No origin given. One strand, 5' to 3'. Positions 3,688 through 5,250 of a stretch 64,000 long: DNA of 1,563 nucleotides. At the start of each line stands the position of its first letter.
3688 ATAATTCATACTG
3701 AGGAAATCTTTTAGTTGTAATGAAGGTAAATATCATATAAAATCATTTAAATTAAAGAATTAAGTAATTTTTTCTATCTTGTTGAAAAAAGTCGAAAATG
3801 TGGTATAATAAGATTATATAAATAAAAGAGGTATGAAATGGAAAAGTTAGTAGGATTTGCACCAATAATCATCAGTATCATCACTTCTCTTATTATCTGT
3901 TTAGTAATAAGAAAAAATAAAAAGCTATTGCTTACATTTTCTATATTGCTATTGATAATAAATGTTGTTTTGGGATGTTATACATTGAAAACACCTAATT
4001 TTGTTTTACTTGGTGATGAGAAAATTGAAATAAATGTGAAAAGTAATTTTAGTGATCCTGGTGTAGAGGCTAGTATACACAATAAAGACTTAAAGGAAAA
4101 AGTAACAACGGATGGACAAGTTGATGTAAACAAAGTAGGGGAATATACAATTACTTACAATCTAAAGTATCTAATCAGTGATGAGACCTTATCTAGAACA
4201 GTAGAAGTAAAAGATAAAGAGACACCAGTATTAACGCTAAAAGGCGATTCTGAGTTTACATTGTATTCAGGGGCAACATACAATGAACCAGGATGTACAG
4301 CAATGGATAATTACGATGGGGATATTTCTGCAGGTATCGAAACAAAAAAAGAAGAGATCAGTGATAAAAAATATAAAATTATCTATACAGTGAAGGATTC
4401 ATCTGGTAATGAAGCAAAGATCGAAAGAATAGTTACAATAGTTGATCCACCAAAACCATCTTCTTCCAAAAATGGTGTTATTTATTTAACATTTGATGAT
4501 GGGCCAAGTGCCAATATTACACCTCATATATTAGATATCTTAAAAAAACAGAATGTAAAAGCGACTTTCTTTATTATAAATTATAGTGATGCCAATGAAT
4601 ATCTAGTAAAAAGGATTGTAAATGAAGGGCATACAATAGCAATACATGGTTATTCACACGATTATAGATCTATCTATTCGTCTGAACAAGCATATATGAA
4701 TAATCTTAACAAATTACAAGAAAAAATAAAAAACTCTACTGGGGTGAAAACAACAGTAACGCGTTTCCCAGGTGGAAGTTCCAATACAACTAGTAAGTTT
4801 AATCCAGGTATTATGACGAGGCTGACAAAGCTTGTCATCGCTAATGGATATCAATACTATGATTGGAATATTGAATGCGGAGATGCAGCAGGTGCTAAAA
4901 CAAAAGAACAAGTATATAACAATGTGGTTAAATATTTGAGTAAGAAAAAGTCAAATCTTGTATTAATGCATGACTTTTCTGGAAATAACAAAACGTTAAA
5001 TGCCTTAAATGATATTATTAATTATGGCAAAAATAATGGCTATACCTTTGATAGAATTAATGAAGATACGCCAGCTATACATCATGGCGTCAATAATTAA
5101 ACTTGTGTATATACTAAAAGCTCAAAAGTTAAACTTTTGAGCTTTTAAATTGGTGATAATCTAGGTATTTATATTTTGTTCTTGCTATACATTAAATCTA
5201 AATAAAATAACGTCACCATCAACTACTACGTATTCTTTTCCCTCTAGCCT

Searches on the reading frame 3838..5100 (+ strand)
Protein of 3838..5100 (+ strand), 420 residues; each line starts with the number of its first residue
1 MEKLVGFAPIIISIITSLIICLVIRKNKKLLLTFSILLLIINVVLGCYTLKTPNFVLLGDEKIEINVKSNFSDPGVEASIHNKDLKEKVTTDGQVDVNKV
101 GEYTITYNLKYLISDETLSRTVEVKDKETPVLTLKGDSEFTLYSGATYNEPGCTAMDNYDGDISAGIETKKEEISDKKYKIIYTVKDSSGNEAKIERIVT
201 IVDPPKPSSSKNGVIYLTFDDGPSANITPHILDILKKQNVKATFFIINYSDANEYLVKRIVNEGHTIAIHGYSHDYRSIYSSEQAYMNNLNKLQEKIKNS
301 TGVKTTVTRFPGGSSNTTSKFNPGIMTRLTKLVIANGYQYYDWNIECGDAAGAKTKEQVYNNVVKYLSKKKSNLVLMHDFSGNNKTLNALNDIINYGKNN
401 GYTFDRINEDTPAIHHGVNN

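Call 73: find_encoding_contigs(protein=window:3838-5100:+, flank=10000, max_places=3)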
Protein window:3838-5100:+ (420 aa): 1 contig read that carries it; 1 place shown.
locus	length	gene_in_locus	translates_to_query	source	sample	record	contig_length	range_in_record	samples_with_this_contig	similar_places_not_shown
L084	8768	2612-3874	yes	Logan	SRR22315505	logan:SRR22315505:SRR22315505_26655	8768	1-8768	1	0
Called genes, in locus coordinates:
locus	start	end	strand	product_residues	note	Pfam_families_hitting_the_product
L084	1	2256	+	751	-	?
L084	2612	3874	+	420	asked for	PF16403:Bact_surface_Ig-like, PF01522:Polysacc_deac_1, PF10096:DUF2334 (faint)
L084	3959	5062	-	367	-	PF01926:MMR_HSR1, PF02421:FeoB_N, PF06071:YchF-GTPase_C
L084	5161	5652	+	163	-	PF01510:Amidase_2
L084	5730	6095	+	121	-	-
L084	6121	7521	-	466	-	PF01225:Mur_ligase, PF08245:Mur_ligase_M, PF02875:Mur_ligase_C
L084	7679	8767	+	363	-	?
